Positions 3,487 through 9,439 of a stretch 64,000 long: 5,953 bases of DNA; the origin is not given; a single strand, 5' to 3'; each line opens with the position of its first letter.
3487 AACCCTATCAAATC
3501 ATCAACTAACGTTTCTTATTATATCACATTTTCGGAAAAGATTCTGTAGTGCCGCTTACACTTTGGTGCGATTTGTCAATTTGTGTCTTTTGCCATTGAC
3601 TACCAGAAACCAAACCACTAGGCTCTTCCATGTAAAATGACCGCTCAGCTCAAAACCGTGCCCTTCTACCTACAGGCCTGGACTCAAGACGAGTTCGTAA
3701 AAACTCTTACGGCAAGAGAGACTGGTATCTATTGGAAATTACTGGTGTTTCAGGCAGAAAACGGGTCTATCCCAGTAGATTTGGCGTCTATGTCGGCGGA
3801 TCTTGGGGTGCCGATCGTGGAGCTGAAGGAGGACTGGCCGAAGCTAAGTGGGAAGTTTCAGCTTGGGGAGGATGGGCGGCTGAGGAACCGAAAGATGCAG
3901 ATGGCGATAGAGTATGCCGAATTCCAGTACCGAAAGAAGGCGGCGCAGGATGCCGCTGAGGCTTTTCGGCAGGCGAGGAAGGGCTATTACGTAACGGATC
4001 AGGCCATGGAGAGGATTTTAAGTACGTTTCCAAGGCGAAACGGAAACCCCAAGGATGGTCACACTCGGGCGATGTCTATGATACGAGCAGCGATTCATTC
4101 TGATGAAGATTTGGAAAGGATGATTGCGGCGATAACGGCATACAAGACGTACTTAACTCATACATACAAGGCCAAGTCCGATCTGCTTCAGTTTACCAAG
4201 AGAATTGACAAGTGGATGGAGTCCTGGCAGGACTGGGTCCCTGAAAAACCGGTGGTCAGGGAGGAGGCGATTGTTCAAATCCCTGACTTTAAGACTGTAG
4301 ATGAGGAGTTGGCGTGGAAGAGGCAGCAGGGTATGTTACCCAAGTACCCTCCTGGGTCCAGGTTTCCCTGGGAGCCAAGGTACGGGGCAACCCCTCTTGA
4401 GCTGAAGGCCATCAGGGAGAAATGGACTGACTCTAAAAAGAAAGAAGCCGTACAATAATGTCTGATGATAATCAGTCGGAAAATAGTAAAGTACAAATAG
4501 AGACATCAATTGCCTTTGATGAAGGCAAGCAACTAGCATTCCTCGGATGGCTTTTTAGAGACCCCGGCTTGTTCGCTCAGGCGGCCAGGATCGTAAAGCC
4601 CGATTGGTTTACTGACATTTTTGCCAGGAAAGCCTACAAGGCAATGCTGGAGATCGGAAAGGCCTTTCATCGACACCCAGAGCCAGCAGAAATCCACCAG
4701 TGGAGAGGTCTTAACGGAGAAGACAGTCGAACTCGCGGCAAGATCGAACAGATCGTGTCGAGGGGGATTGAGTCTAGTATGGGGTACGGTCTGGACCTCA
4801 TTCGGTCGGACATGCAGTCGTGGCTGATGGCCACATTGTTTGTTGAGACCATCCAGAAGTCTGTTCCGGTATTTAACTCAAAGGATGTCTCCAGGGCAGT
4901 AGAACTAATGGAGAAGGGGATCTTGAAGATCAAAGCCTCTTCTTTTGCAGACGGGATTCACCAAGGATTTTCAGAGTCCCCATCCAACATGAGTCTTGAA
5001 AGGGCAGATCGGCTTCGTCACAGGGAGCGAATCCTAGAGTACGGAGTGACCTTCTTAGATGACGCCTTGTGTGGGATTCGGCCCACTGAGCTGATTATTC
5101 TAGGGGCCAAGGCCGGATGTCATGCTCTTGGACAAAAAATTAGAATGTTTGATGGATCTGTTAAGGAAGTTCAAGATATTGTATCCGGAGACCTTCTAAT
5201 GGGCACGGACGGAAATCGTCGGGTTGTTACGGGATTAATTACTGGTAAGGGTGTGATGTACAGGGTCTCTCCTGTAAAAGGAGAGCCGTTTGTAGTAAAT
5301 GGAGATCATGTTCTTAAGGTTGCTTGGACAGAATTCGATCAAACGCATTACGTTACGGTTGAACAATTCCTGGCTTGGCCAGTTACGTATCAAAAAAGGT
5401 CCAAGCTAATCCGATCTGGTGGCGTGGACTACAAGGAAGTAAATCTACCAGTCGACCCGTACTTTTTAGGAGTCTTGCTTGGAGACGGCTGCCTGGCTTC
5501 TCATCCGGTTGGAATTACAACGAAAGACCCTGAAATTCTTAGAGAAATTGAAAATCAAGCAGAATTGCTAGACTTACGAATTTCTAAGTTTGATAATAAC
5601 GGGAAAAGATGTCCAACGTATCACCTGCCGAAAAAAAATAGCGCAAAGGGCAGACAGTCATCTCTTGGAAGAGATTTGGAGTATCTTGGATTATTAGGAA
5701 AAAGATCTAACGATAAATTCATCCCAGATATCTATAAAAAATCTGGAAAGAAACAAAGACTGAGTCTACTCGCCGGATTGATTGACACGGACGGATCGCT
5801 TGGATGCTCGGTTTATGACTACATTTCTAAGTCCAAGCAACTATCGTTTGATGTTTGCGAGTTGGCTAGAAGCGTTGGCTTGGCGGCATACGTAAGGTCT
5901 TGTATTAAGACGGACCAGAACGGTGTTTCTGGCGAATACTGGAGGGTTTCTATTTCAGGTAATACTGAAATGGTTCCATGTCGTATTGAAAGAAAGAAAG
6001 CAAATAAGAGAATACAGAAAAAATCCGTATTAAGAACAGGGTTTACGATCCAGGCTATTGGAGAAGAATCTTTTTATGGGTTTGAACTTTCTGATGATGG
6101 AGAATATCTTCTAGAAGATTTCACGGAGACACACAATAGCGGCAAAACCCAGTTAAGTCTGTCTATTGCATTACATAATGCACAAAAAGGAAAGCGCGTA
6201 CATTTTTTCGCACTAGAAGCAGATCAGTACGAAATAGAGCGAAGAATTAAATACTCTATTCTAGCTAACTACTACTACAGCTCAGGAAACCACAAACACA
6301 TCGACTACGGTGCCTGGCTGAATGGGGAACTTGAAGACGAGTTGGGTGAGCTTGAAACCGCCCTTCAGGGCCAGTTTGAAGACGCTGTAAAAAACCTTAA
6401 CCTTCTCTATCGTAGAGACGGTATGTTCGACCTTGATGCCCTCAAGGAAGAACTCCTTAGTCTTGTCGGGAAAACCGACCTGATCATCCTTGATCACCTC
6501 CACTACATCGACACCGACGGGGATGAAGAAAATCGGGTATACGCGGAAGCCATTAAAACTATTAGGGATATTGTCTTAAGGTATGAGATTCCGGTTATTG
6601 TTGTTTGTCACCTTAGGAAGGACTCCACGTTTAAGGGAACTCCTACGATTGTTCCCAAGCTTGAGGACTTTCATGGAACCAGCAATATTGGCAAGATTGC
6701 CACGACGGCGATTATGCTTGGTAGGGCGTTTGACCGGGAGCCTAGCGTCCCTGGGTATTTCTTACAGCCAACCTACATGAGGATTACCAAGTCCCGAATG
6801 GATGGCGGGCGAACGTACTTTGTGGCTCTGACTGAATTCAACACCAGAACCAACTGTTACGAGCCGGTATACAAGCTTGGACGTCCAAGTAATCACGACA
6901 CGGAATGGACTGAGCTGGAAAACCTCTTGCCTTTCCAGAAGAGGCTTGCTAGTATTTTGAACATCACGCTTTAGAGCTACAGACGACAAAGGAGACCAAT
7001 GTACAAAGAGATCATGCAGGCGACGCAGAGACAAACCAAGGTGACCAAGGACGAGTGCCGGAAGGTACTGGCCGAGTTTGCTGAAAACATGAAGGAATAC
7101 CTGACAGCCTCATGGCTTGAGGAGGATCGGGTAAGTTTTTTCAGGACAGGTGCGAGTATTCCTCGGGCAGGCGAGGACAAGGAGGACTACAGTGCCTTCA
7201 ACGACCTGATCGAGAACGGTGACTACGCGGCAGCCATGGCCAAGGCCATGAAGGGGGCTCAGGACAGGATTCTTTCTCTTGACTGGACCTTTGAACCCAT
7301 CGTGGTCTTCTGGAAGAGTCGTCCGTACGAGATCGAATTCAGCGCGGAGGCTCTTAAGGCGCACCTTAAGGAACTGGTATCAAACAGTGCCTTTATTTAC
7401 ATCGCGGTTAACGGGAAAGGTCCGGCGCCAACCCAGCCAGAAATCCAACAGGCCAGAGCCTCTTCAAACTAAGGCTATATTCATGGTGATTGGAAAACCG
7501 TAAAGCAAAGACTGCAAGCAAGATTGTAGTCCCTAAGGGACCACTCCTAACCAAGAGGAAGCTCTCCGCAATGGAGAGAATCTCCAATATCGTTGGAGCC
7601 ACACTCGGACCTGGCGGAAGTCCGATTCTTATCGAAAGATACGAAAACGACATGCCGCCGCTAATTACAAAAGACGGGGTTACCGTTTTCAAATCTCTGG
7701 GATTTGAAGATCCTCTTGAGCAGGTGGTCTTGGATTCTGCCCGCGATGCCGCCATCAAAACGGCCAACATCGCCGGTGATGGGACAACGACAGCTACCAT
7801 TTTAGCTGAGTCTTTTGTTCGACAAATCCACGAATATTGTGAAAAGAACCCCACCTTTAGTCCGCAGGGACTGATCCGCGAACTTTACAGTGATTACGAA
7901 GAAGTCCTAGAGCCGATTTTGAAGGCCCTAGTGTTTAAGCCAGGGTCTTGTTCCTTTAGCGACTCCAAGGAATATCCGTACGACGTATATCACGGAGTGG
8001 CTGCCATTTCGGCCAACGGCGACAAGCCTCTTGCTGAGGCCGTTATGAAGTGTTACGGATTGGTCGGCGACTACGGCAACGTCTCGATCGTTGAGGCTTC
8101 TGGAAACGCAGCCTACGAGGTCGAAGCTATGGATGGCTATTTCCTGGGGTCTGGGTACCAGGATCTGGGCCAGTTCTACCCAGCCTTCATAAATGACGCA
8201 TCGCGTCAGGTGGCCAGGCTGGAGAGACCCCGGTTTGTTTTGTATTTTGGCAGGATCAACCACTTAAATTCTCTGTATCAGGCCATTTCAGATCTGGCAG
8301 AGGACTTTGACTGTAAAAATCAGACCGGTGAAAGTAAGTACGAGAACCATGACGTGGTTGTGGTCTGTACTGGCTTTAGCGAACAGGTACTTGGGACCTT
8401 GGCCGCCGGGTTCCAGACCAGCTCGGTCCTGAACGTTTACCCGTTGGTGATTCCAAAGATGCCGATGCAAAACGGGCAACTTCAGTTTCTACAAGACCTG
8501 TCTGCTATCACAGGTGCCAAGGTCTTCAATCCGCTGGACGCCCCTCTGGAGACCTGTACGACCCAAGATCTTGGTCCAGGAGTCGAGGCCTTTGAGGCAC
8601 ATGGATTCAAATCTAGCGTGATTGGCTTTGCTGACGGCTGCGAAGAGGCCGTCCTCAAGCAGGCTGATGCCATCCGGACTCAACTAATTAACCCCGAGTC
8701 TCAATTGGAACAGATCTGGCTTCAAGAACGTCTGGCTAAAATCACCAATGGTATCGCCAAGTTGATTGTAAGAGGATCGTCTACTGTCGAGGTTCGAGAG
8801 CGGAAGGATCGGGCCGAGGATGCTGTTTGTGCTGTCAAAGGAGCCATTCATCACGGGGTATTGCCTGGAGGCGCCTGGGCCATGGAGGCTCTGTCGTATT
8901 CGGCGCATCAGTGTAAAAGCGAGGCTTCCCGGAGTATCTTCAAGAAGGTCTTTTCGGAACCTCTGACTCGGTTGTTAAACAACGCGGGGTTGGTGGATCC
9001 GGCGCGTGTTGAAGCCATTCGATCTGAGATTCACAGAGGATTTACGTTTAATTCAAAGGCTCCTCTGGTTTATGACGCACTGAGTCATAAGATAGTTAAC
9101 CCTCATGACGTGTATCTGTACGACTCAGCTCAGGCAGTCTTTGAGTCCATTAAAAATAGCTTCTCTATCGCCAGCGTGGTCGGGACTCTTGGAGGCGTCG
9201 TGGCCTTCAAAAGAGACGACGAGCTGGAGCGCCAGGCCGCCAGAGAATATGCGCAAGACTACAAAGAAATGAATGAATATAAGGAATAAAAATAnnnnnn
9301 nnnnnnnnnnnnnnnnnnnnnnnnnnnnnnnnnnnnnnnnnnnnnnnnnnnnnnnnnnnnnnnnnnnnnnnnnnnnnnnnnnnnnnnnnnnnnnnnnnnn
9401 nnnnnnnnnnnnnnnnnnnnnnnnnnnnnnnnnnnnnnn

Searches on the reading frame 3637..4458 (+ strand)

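Call 10: search_protein_families(library=pfam, proteins=[window:3637-4458:+], max_evalue=0.01)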
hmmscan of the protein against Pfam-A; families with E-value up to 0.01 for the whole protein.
window:3637-4458:+ (273 aa): 1 family
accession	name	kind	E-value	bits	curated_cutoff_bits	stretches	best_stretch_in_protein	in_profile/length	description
PF07120.17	DUF1376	-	0.0001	23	30.1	1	9-91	4-85/86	Protein of unknown function (DUF1376)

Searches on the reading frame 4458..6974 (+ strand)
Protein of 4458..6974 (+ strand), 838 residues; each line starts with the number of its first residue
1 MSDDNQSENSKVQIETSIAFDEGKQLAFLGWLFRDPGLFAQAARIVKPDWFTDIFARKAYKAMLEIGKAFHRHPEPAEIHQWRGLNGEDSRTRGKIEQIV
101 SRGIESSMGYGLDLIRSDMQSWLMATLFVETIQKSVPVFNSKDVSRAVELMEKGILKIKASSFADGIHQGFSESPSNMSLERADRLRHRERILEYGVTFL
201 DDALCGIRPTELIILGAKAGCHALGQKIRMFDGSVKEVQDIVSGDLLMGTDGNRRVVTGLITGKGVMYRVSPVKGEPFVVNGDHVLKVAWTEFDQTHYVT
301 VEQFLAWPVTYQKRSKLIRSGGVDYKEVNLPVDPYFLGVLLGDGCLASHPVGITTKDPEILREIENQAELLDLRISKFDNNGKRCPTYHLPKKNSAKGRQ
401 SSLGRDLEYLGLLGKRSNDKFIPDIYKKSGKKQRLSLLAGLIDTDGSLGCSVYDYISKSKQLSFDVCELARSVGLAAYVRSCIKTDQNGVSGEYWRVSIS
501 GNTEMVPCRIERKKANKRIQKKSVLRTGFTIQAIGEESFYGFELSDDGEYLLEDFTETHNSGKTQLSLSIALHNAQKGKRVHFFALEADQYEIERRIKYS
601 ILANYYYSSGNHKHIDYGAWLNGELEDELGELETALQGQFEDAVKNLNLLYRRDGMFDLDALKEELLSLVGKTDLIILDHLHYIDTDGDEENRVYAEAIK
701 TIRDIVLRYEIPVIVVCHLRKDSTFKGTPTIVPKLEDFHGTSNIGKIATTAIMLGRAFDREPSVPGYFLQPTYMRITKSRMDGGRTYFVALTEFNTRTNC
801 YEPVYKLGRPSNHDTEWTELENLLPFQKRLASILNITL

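Call 10: search_protein_families(library=pfam, proteins=[window:4458-6974:+], max_evalue=0.01)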
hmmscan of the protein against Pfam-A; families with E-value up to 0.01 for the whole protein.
window:4458-6974:+ (838 aa): 5 families
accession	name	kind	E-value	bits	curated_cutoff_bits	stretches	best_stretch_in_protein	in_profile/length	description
PF05203.21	Hom_end_hint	-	9.3e-13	49.1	32.1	1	221-289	1-78/228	Hom_end-associated Hint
PF03796.21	DnaB_C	-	4.1e-11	43.2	27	1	561-780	30-235/255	DnaB-like helicase C terminal domain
PF13481.12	AAA_25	-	1.7e-06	28.2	27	1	560-723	43-194/195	AAA domain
PF14528.11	LAGLIDADG_3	-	1.9e-05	25.3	22.5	0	434-500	3-69/82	LAGLIDADG-like domain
PF05204.19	Hom_end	-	0.00039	20.9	21.1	0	435-504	15-89/110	Homing endonuclease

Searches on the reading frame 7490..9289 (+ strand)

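Call 10: search_protein_families(library=pfam, proteins=[window:7490-9289:+], max_evalue=0.01)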
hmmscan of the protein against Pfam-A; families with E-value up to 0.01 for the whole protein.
window:7490-9289:+ (599 aa): 1 family
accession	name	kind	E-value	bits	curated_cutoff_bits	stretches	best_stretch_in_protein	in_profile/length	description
PF00118.29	Cpn60_TCP1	-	1.2e-30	107.1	34.3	2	31-223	1-189/490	TCP-1/cpn60 chaperonin family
